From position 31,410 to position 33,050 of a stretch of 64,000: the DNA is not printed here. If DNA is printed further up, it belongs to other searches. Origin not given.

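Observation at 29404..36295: Liv-type ABC importer collapsed into three giant genes, including an MFS::LivF::LivG triple fusion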

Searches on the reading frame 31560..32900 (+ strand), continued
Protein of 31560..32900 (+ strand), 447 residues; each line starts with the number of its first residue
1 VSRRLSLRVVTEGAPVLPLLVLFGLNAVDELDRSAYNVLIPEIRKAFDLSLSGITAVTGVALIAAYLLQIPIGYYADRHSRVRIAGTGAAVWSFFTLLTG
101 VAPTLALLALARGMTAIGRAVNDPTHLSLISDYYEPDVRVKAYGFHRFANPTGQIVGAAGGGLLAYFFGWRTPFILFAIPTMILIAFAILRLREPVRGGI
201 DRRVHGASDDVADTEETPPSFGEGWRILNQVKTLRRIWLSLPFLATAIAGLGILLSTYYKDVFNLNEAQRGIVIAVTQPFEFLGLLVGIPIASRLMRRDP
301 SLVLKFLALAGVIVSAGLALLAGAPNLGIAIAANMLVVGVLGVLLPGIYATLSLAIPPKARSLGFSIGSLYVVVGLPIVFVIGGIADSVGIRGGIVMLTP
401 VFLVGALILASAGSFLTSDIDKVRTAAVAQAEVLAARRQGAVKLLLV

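Call 39: find_encoding_contigs(protein=P0413, flank=7000, max_places=1)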
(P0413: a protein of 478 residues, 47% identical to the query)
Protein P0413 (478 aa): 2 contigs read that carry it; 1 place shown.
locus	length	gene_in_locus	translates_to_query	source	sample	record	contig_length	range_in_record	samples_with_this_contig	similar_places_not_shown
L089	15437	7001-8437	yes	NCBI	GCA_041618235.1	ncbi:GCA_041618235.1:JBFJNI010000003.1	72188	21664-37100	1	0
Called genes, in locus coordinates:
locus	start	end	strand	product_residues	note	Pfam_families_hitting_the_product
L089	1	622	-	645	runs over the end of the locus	-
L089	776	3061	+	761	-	PF00989:PAS (weak), PF08448:PAS_4 (weak), PF13426:PAS_9 (weak), PF08447:PAS_3, PF00512:HisKA, PF02518:HATPase_c, PF13581:HATPase_c_2 (weak), PF00072:Response_reg, +1 more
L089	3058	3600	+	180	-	PF07700:HNOB, PF02830:V4R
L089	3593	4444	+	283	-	PF00512:HisKA, PF02518:HATPase_c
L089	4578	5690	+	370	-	PF00072:Response_reg, PF00563:EAL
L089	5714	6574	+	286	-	PF13622:4HBT_3, PF20789:4HBT_3C, PF02551:Acyl_CoA_thio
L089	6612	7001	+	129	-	PF13473:Cupredoxin_1 (weak), PF00127:Copper-bind (faint)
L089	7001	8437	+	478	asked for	PF07690:MFS_1, PF00083:Sugar_tr (weak)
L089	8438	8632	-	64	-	-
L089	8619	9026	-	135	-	PF01741:MscL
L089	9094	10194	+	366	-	PF08240:ADH_N, PF16912:Glu_dehyd_C (weak), PF00107:ADH_zinc_N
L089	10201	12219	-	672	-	PF07992:Pyr_redox_2 (faint), PF13434:Lys_Orn_oxgnase (faint), PF00743:FMO-like, PF01266:DAO (faint), PF13450:NAD_binding_8, PF13738:Pyr_redox_3 (faint)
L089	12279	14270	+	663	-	PF08448:PAS_4 (faint), PF00989:PAS, PF13426:PAS_9, PF07228:SpoIIE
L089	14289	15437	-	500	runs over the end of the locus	PF00916:Sulfate_transp, PF01740:STAS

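Call 51: predict_structure(alignment_id=A3)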
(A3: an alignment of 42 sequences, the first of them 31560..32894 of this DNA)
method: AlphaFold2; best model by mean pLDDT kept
length: 445 residues; sequences in the alignment: 42
mean_pLDDT: 94.8   pTM: 0.90
mean pLDDT of the five models: 94.8, 93.5, 92.9, 92.3, 91.9
residues with pLDDT >= 90: 422; 70-90: 18; 50-70: 1; < 50: 4
segments of 3 or more residues with pLDDT < 50: 1-4
pLDDT, mean of each block of 10 residues (from residue 1): 62 91 96 96 95 89 94 97 96 97 96 94 96 95 95 98 98 97 93 96 95 95 97 97 95 95 98 98 96 96 97 98 98 98 94 97 95 93 94 97 97 98 95 92 82
secondary structure, 60 per line:
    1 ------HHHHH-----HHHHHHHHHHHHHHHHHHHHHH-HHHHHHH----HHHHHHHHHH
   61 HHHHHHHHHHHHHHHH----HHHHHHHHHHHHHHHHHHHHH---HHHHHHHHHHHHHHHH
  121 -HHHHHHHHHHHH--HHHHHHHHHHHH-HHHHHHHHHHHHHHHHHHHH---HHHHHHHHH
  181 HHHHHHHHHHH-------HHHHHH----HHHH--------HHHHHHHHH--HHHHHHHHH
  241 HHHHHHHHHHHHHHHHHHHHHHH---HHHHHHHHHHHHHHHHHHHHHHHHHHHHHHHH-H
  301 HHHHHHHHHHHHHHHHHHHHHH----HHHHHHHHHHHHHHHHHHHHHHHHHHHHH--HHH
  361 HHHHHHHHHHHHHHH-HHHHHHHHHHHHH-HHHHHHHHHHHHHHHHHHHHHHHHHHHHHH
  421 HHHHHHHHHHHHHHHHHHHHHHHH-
elements in order: H7-11 H17-38 H40-46 H51-76 H81-101 H105-120 H122-133 H136-147 H149-168 H172-191 H199-204 H209-212 H221-229 H232-263 H267-298 H300-322 H327-355 H358-375 H377-389 H391-444
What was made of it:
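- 31560..32795 (+): Spinster-like MFS domain (aa 1-412 of the 980-aa protein), with 12 TM helices. Motif A reads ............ at aa 73-84. TM1 carries DELDR. A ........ motif follows TM4. The AF2 model has pLDDT 94.8 (call 51).
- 32796..32894 (+): Conserved helical MFS-to-LivF connector (aa 413-445). It is modelled as a continuation of TM12 in one helix spanning aa 391-444. The secondary structure comes from the AF2 model (call 51).
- On Major facilitator superfamily (TC 2.A.1): The AF2 model has 12 TM helices at pLDDT 94.8 (call 51).
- Checked: MFS domain model (call 51).
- TM12 is connected to the NBD by a continuous helix (call 51). The junction is modelled as one continuous helix (call 51).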

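Call 53: fold_search(model_id=the predicted structure, library=pdb)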
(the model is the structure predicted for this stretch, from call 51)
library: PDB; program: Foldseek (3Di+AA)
matches with E <= 10: 778; with E <= 0.001: 468
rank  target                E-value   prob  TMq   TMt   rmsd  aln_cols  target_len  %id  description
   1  9boi                  2.1e-13  1.00  0.78  0.81   3.7       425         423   21  Cryo-EM structure of human Spns1 in complex with LPC (18:1) (released 2025-01-01)
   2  6e9c                  1.1e-12  1.00  0.59  0.55   9.3       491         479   22  Selenomethionine Derivative Structure of A Bacterial Homolog to Human Lysosomal Transporter, Spinster (released 2019-08-14)
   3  8rl7_A                4.2e-12  1.00  0.75  0.78   4.6       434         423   17  SPNS2 in complex with homo Di-Gluebody GbD12 (released 2025-01-15)
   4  8rld                  5.8e-12  1.00  0.75  0.79   4.5       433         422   17  SPNS2:sfGFP hetero dimer assembled by Di-Gluebody - SPNS2 local refinement (released 2025-01-15)
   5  8ex5                  5.8e-12  1.00  0.75  0.80   4.2       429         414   17  Human S1P transporter Spns2 in an outward-facing open conformation (state 4) (released 2023-05-31)
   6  7yub_R                6.3e-12  1.00  0.72  0.75   4.6       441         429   17  S1P-bound human SPNS2 (released 2023-09-06)
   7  6e9o_A                6.5e-12  1.00  0.70  0.79   4.9       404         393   19  E. coli D-galactonate:proton symporter mutant E133Q in the outward substrate-bound form (released 2019-05-22)
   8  8rl8                  9.5e-12  1.00  0.74  0.78   4.5       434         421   17  SPNS2 in complex with homo Di-Gluebody GbD12 - SPNS2 local refinement (released 2025-01-15)
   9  8jhq                  1.1e-11  1.00  0.74  0.74   4.9       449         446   18  Cryo-EM structure of human S1P transporter SPNS2 bound with S1P (released 2024-01-10)
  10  8qv6_A                1.1e-11  1.00  0.71  0.74   5.7       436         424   17  Structure of human SPNS2 in DDM (released 2025-02-19)
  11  8ex6                  1.2e-11  1.00  0.74  0.79   4.4       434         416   16  Human S1P transporter Spns2 in an inward-facing open conformation (state 1*) (released 2023-05-31)
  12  8ex4                  1.3e-11  1.00  0.74  0.79   4.0       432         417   17  Human S1P transporter Spns2 in an inward-facing open conformation (state 1) (released 2023-05-31)
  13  8jhr                  2.1e-11  1.00  0.72  0.74   4.4       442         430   17  Cryo-EM structure of human S1P transporter SPNS2 bound with an inhibitor 16d (released 2024-01-10)
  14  8g92                  2.2e-11  1.00  0.74  0.79   4.0       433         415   17  Structure of inhibitor 16d-bound SPNS2 (released 2023-05-24)
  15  8qv5_A                3.5e-11  1.00  0.74  0.77   4.8       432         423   17  Structure of human SPNS2 in LMNG (released 2025-02-19)
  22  6e8j                  1.3e-10  1.00  0.55  0.53  10.2       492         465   21  Crystal Structure of A Bacterial Homolog to Human Lysosomal Transporter, Spinster, in Inward-facing And Occupied Conform (released 2019-08-14)
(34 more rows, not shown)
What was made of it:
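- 31560..32795 (+): Foldseek's best match is human Spns1 9boi, TM-score 0.78/0.81, followed by SPNS2, HnSpns and DgoT (call 53).
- On Major facilitator superfamily (TC 2.A.1): Foldseek probability is 1.0 to many MFS structures (call 53).
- On Spinster-like MFS (TC 2.A.1.49): The best Foldseek hit is Spns1, TM-score 0.78/0.81 (call 53).
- Closest known: Spinster-family MFS transporters: HnSpns. Same: The 12-TM fold, with TM-score 0.75-0.81 (call 53).
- Closest known: Spinster-family MFS transporters: HnSpns. Different: The solved human Spns structures carry bound lysophosphatidylcholine or sphingosine-1-phosphate (call 53).
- The AF2 model is a canonical MFS fold (calls 51, 53).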

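Call 54: search_solved_structures(query=A3, max_evalue=1e-8, show_alignments=2)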
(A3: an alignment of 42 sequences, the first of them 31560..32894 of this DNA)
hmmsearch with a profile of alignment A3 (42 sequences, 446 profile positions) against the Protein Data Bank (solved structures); distinct sequences matched with E-value up to 1e-8: 27.
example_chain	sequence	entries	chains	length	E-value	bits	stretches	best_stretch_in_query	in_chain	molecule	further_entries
6e8j_A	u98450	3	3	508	2.3e-29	105.6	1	22-172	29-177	Major facilitator family transporter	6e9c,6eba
9boi_A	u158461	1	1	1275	1.7e-15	59.9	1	13-208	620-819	mVenus,Maltose/maltodextrin-binding periplasmic protein,Protein spinster homolog 1,Designe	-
8ufe_A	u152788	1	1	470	2.4e-15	59.4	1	35-218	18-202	Integral membrane efflux protein EfpA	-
9vhd_B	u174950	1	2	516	2.6e-15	59.3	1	35-218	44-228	Putative MFS-type transporter EfpA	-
6e9o_B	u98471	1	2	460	4.3e-13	52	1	23-411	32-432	D-galactonate transport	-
8ufd_A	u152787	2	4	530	6.8e-13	51.3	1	35-213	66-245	Integral membrane efflux protein EFPA | Efflux pump A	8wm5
6e9n_A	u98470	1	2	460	7.2e-13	51.2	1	23-411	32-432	D-galactonate transport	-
8x6x_A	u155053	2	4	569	7.8e-13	51.1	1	35-212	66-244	Uncharacterized MFS-type transporter EfpA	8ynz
9bii_A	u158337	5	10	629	1.9e-12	49.8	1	35-212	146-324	Uncharacterized MFS-type transporter EfpA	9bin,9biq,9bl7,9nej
7d5p_A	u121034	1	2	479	1.5e-10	43.6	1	44-189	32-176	Drug transporter, putative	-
7d5q_A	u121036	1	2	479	1.5e-10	43.6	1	44-189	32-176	Drug transporter, putative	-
28vj_B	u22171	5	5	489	4.3e-10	42.1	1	50-203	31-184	Quinolone resistance protein NorA,Soluble cytochrome b562 | NorA-BRIL(3A) fusion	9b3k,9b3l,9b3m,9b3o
9pv0_Z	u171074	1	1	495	4.5e-10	42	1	50-203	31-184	Quinolone resistance protein NorA, Soluble cytochrome b562 chimera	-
8zal_J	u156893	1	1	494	5.2e-10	41.8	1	36-208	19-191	Multidrug export protein EmrB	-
8zar_J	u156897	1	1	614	6.5e-10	41.5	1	35-208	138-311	Multidrug export protein EmrB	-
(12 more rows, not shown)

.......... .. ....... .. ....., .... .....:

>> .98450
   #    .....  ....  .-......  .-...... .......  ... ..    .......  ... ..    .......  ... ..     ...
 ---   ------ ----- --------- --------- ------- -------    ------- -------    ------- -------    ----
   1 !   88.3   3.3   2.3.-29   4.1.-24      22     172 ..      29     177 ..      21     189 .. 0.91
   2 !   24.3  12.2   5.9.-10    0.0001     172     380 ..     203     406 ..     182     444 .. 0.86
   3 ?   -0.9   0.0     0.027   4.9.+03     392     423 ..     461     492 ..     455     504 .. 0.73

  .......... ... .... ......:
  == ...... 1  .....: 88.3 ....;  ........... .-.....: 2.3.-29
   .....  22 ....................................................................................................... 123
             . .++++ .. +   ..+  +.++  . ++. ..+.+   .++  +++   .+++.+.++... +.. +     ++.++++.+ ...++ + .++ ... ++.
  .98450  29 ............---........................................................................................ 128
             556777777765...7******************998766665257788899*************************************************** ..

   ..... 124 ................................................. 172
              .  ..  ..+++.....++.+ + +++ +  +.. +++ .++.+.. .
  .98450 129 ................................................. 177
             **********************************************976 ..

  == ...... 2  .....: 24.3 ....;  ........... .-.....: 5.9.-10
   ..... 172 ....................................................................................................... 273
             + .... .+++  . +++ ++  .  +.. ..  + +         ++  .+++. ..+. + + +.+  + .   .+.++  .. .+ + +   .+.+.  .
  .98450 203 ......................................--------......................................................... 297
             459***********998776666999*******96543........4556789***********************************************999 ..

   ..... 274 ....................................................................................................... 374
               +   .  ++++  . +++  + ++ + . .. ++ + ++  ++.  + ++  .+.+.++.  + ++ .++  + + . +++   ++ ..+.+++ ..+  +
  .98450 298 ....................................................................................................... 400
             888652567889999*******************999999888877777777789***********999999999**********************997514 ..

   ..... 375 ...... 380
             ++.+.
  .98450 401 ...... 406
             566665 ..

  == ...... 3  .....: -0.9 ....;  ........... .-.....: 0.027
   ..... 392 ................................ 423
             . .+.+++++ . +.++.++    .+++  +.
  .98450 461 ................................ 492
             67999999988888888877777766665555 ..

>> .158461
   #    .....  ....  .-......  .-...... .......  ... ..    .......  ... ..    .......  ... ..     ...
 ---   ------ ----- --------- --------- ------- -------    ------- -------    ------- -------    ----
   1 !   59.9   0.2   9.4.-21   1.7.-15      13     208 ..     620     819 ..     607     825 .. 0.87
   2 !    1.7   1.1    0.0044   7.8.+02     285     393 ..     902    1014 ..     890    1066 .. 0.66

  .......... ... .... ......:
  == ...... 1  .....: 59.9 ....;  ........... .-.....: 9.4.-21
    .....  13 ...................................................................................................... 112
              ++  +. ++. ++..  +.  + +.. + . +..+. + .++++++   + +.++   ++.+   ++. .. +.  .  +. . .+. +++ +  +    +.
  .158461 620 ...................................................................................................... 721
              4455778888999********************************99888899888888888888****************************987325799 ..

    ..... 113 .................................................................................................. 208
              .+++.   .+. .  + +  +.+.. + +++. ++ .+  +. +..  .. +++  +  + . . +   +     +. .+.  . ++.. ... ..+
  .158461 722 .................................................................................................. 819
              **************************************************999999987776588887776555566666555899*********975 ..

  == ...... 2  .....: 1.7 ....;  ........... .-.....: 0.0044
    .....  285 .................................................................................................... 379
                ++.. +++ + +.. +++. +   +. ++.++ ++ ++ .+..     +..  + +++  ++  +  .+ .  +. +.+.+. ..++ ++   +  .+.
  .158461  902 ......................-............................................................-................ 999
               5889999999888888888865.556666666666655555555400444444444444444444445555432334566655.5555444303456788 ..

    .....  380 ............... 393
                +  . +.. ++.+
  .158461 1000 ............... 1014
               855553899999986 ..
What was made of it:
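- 31560..32795 (+): A profile search against the PDB finds HnSpns 6e8j at E 2.3e-29 (call 54).
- On Spinster-like MFS (TC 2.A.1.49): The profile matches HnSpns at E 2.3e-29 with the motifs aligned (call 54).
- Closest known: Spinster-family MFS transporters: HnSpns. Same: The profile E-value to HnSpns is 2.3e-29 (call 54).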
